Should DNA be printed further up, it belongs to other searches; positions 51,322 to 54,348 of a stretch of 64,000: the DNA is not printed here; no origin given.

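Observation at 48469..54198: Tandem pair of ~900-1000-aa secreted cysteine-rich proteins of no recognisable family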

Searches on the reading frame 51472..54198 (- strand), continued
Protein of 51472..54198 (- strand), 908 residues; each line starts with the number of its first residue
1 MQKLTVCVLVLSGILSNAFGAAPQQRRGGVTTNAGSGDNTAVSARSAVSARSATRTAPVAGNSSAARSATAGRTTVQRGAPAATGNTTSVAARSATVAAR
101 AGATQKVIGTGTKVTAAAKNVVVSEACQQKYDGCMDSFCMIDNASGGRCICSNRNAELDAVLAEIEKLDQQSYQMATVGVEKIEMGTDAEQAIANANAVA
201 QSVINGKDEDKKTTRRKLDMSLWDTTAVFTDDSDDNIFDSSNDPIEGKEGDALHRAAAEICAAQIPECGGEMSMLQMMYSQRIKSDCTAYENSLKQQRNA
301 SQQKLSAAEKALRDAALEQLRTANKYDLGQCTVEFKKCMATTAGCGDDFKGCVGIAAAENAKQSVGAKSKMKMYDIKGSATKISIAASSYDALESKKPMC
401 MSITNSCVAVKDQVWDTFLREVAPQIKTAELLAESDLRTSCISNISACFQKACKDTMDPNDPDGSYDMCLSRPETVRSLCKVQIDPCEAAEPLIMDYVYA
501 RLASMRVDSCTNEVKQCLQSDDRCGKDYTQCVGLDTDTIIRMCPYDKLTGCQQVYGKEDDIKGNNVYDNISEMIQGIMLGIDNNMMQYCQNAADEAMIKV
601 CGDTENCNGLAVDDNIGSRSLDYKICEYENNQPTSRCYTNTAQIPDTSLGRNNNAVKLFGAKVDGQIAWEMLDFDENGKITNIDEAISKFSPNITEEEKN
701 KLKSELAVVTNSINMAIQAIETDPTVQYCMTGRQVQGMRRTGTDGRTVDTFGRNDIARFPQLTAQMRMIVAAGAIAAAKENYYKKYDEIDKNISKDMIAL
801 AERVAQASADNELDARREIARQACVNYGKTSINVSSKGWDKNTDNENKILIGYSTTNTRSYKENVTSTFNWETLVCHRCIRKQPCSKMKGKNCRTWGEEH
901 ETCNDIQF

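Call 58: fold_search(model_id=the predicted structure, library=pdb)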
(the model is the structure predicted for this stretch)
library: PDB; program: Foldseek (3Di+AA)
matches with E <= 10: 101; with E <= 0.001: 0
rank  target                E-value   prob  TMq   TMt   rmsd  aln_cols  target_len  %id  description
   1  2pfv                  8.4e-02  0.20  0.09  0.13  30.0       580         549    9  S. cerevisiae Exo70 with additional residues to 2.1 Angrstrom resolution (released 2007-05-22)
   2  4keg                  7.7e-01  0.10  0.06  0.08  19.4       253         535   13  Crystal Structure of MBP Fused Human SPLUNC1 (released 2014-04-30)
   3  2b7m_D                8.1e-01  0.12  0.10  0.16  27.8       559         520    8  Crystal Structure of the S. cerevisiae Exocyst Component Exo70p (released 2005-11-15)
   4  4u6u_B                9.9e-01  0.21  0.11  0.24  18.6       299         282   11  Crystal Structure of the Cog5-Cog7 complex from Kluyveromyces lactis (released 2014-10-22)
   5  7ui9_n                1.0e+00  0.05  0.07  0.09  50.0       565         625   11  Core Mediator-PICearly (Copy A) (released 2023-02-15)
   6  6a30_A                1.1e+00  0.14  0.09  0.14  30.0       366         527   10  Crystal Structure of Munc13-1 MUN Domain and Synaptobrevin-2 Juxtamembrane Linker Region (released 2019-01-30)
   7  4u6u_D                1.2e+00  0.20  0.11  0.26  19.1       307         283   12  Crystal Structure of the Cog5-Cog7 complex from Kluyveromyces lactis (released 2014-10-22)
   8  9enr_A                1.3e+00  0.04  0.06  0.04  29.9       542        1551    9  Vitellogenin from the honey bee hemolymph (released 2025-03-26)
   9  7wzg_A                1.7e+00  0.96  0.05  0.17   2.8        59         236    8  Cypemycin N-terminal methyltransferase CypM (released 2023-02-22)
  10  7wzg_D                1.9e+00  0.99  0.05  0.19   2.0        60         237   10  Cypemycin N-terminal methyltransferase CypM (released 2023-02-22)
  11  9icz_B                2.2e+00  0.97  0.06  0.18   4.1        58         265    5  C-Methyltransferase SeMT from Saccharopolyspora erythraea (released 2025-12-10)
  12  3fka_A                2.4e+00  0.47  0.05  0.25   6.6        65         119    8  CRYSTAL STRUCTURE OF A NTF-2 LIKE PROTEIN OF UNKNOWN FUNCTION (SPO1084) FROM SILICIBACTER POMEROYI DSS-3 AT 1.69 A RES (released 2009-02-24)
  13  7zgt_A                2.6e+00  0.97  0.06  0.19   3.0        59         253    5  C-Methyltransferase PsmD from Streptomyces griseofuscus (apo form) (released 2022-12-28)
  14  3d2l_A                2.6e+00  0.97  0.05  0.20   3.3        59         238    5  Crystal structure of SAM-dependent methyltransferase (ZP_00538691.1) from EXIGUOBACTERIUM SP. 255-15 at 1.90 A resolut (released 2008-05-20)
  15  4r80_A                2.6e+00  0.60  0.05  0.37   4.8        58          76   10  Crystal Structure of a De Novo Designed Beta Sheet Protein, Cystatin Fold, Northeast Structural Genomics Consortium (N (released 2014-09-24)
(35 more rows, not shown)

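Call 59: find_homologous_proteins(query=P0247, max_evalue=0.001)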
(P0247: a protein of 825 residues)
Query P0247 (825 aa): 964 proteins with E <= 0.001 among 8000 candidates; the best 120 are listed.
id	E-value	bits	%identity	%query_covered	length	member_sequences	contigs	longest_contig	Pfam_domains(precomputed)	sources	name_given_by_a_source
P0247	0.0e+0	1877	100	100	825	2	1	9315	-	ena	-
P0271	0.0e+0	1378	71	100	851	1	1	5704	-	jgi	jgi:hypothetical protein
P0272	0.0e+0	1233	65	100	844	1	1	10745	-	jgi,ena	-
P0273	3.6e-287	973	55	100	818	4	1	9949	-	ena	-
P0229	5.1e-239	814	50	90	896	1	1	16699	-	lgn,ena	-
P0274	5.5e-233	794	48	98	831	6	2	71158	-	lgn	-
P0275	7.5e-230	784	48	97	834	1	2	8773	-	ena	-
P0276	4.3e-229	781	47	99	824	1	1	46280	-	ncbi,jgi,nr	ncbi:MAG: hypothetical protein LBD50_03120 [Rickettsiales bacterium]|jgi:hypothetical protein|nr:hyp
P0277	6.9e-229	780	46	100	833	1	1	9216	-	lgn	-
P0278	1.2e-228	779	48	98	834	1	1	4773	-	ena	-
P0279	4.7e-228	778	47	96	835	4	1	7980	-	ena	-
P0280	6.2e-228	777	47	96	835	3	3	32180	-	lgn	-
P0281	8.0e-228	777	48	98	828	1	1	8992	-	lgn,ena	-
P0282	1.6e-227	776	48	97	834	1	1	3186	-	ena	-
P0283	1.7e-227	776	48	97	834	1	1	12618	-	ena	-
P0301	7.9e-226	770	46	99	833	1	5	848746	-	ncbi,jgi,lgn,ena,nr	ncbi:MAG TPA: hypothetical protein PKJ33_02665 [Alphaproteobacteria bacterium]|nr:hypothetical prote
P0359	1.0e-223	763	47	99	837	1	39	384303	-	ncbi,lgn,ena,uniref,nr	ncbi:MAG TPA: hypothetical protein IAD02_02195 [Candidatus Enterousia intestinigallinarum]|uniref:In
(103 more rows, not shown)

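Call 61: list_cluster_members(proteins=[P0359, P0055, P0088, P0276, P0301])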
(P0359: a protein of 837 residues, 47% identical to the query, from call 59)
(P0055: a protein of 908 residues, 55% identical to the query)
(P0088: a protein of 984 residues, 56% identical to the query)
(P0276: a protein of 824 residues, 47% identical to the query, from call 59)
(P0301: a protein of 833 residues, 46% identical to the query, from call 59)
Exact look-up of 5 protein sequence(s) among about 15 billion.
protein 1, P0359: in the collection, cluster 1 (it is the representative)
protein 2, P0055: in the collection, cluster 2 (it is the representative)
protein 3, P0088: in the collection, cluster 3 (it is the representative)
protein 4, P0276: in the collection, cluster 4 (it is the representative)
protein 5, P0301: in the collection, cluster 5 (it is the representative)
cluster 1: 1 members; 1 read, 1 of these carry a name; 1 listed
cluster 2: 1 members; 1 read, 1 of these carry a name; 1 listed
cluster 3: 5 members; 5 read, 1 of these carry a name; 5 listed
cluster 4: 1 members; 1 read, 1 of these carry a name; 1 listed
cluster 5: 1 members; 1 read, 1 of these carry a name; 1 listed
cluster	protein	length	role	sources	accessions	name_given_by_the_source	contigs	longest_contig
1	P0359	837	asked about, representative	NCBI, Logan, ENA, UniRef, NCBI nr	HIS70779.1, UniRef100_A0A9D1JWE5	MAG TPA: hypothetical protein IAD02_02195 [Candidatus Enterousia intestinigallinarum] | IncF plasmid conjugative transfer protein TraN n=1 Tax=Candidatus Enterousia ... | hypothetical protein [Candidatus Enterousia intestinigallinarum]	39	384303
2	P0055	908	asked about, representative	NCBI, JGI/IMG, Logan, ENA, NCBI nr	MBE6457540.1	MAG: hypothetical protein E7011_01900 [Alphaproteobacteria bacterium] | hypothetical protein [Alphaproteobacteria bacterium]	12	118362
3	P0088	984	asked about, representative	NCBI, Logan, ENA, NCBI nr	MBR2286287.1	MAG: hypothetical protein IJ866_02430 [Alphaproteobacteria bacterium] | hypothetical protein [Alphaproteobacteria bacterium]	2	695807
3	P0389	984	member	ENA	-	-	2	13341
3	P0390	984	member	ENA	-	-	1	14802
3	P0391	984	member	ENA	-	-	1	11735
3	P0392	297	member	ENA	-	-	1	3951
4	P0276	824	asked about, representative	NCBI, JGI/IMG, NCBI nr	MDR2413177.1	MAG: hypothetical protein LBD50_03120 [Rickettsiales bacterium] | hypothetical protein | hypothetical protein [Rickettsiales bacterium]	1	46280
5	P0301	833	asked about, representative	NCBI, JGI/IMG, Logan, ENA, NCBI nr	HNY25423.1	MAG TPA: hypothetical protein PKJ33_02665 [Alphaproteobacteria bacterium] | hypothetical protein [Alphaproteobacteria bacterium]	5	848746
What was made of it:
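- Closest known: F-type conjugation mating-pair stabilisation protein TraN. Same: It is the only functional label attached to any family member (UniRef100_A0A9D1JWE5, call 61).
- One paralog is labelled TraN in UniRef (call 61).
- Tried and rejected: It came from a UniRef name (call 61).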

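Call 62: fold_search(model_id=the predicted structure, library=viral)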
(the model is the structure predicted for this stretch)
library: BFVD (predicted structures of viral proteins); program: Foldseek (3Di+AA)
matches with E <= 10: 275; with E <= 0.001: 0
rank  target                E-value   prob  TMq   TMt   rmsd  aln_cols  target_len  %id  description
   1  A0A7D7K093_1          1.2e-03  0.28  0.06  0.05  52.4      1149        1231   11  Structural protein [Flavobacterium phage vB_FspP_elemoC_14-1A]
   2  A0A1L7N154            1.1e-01  0.13  0.07  0.11  44.8       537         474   10  Uncharacterized protein [Ralstonia phage RP12]
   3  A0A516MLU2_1          1.3e-01  0.06  0.06  0.05  49.2       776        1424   10  (no name in the UniProt tables at hand)
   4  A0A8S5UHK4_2          1.4e-01  0.13  0.09  0.08  45.4       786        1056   11  Trimeric coiled-coil viral fiber [Siphoviridae sp. ctZd434]
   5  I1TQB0                2.7e-01  0.16  0.06  0.11  23.5       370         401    8  (no name in the UniProt tables at hand)
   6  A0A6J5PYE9            2.7e-01  0.10  0.09  0.09  30.8       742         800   10  Uncharacterized protein [uncultured Caudovirales phage]
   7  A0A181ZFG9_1          3.3e-01  0.16  0.09  0.10  24.4       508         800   10  Deneddylase [Human herpesvirus 1 (strain 17)]
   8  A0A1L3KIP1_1          4.7e-01  0.08  0.07  0.05  60.7       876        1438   11  Replicase polyprotein 1ab [Beihai hermit crab virus 4]
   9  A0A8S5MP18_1          4.7e-01  0.03  0.06  0.06  50.5       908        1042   11  PolyVal ADP-ribosyltransferase [Siphoviridae sp. ctLR131]
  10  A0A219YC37            4.9e-01  0.38  0.06  0.15  15.7       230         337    8  J domain-containing protein [Aeromonas phage 65.2]
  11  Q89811                5.7e-01  1.00  0.05  0.52   4.7        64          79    9  H2 protein [Human herpesvirus 7 (strain JI)]
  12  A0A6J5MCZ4            5.7e-01  0.10  0.10  0.13  34.6       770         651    9  Uncharacterized protein [uncultured Caudovirales phage]
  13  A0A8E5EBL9            5.7e-01  0.08  0.07  0.11  40.1       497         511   11  Uncharacterized protein [Tenacibaculum phage Gundel_1]
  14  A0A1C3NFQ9            6.5e-01  0.10  0.06  0.10  24.8       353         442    9  (no name in the UniProt tables at hand)
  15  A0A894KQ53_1          6.5e-01  0.05  0.06  0.05  46.8       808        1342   10  Polyprotein [Feksystermes virus]
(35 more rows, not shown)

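Call 63: search_protein_families(library=pfam, proteins=[P0359, P0247, P0276, P0301, P0229, P0259, P0211, P0163], max_evalue=10)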
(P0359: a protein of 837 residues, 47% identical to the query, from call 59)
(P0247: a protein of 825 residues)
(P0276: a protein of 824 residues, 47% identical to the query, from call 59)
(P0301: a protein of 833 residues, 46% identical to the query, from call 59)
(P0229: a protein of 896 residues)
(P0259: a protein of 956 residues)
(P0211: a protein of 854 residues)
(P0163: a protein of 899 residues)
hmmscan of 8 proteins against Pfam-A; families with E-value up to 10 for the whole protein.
P0359 (837 aa): 0 families

P0247 (825 aa): 0 families

P0276 (824 aa): 2 families
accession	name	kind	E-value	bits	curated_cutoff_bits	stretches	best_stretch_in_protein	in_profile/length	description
PF23067.1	MG280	-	0.2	11.6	27.4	1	13-113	17-116/259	Uncharacterised protein MG280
PF01442.23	Apolipoprotein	-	0.4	10.8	90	1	580-696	10-101/190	Apolipoprotein A1/A4/E domain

P0301 (833 aa): 1 family
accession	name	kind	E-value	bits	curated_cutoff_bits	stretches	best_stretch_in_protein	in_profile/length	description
PF23067.1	MG280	-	0.13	12.2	27.4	1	42-118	44-119/259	Uncharacterised protein MG280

P0229 (896 aa): 1 family
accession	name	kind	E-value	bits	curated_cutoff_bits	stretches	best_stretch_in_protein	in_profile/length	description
PF02583.22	Trns_repr_metal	-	0.13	13.1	22.8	0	607-625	8-26/78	Metal-sensitive transcriptional repressor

P0259 (956 aa): 0 families

P0211 (854 aa): 1 family
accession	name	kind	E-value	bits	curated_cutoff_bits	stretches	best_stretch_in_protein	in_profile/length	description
PF04513.17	Baculo_PEP_C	-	0.0035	17.8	38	2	587-631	16-61/140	Baculovirus polyhedron envelope protein, PEP, C terminus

P0163 (899 aa): 0 families

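Call 68: search_protein_families(library=pfam, alignment_id=A1, max_evalue=10)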
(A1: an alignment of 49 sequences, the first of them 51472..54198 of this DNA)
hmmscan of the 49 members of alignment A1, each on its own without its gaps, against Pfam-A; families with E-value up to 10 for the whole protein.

A. member 1, window:51472-54198:- (908 aa): 1 family
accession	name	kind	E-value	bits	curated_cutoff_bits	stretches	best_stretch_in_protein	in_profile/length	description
PF25016.1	EGF_Pikachurin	-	8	6.8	27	1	135-152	9-27/30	Pikachurin, EGF-like domain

B. families by the number of members that match (of 49 scanned): 30 families (the first 25 are shown)
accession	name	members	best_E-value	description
PF25016.1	EGF_Pikachurin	26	0.27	Pikachurin, EGF-like domain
PF00163.24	Ribosomal_S4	15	0.0038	Ribosomal protein S4/S9 N-terminal domain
PF17192.9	MukF_M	4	0.011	MukF middle domain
PF22652.1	DUF7006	4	0.037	Family of unknown function (DUF7006)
PF07352.17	Phage_Mu_Gam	3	0.032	Bacteriophage Mu Gam like protein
PF05997.17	Nop52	3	0.046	Nucleolar protein,Nop52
PF09648.15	YycI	2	0.0095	YycI protein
PF22125.1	Lreu_0056_like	2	0.26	Hypotheical protein Lreu_0056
PF13288.12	DXPR_C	2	0.75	DXP reductoisomerase C-terminal domain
PF24423.1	OVT1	2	0.78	Major antigen, helical domain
PF21730.2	Vma22_CCDC115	2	1.1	Vma22/CCDC115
PF05461.16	ApoL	1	0.0031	Apolipoprotein L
PF23177.1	bHLH_IRO3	1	0.052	Iron-related transcription factor 3 bHLH domain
PF11642.13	Blo-t-5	1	0.071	Mite allergen Blo t 5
PF20140.4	DUF6530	1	0.089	Family of unknown function (DUF6530)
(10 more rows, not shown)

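Call 69: search_dna_similar(query=P0359, collection=plasmids, mode=protein, max_evalue=10, max_rows=20)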
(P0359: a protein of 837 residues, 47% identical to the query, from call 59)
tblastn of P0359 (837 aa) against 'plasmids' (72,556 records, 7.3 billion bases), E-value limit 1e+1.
No match.

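Call 73: find_encoding_contigs(protein=P0359, flank=10000, max_places=2)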
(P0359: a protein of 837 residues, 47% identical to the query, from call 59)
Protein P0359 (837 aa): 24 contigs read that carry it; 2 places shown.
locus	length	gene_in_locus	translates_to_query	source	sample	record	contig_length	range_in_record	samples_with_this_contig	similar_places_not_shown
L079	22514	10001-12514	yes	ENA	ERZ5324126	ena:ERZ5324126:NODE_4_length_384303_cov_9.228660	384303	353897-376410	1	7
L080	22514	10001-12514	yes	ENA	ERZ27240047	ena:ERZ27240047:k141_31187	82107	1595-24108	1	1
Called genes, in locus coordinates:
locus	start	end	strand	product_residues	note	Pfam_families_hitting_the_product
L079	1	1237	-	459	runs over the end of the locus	-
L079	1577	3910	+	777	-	PF02415:Chlam_PMP (faint), PF03797:Autotransporter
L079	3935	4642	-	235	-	-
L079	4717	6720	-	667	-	-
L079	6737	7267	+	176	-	-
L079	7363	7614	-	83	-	PF01176:eIF-1a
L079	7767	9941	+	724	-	-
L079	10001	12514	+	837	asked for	-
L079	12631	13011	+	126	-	PF04076:BOF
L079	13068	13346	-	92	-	-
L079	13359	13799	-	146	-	-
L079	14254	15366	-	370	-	PF00691:OmpA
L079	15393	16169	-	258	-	-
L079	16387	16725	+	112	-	PF01250:Ribosomal_S6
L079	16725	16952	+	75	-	PF01084:Ribosomal_S18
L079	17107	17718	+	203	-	PF01281:Ribosomal_L9_N, PF03948:Ribosomal_L9_C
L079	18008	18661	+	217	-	PF11967:RecO_N (weak), PF02565:RecO_C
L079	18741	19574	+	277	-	PF13098:Thioredoxin_2 (faint), PF13462:Thioredoxin_4, PF01323:DSBA, PF13743:Thioredoxin_5 (weak)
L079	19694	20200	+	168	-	PF12682:Flavodoxin_4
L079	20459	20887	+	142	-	-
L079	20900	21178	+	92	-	-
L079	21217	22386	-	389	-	PF00162:PGK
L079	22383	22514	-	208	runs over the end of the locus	PF01351:RNase_HII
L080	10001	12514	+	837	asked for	-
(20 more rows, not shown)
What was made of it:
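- On TraN (F-type T4SS mating-pair stabilisation, PF06986 / TIGR02750): Around the paralog P0359 they are infA, OmpA-family, rpsF/rpsR/rplI, recO and dsbA (call 73).
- Enterousia intestinigallinarum (L079 18741-19574, call 73). OmpA-family, autotransporter and OMP beta-barrel genes are present in the lineage (call 73). A DsbA-family gene is present in the lineage (call 73).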
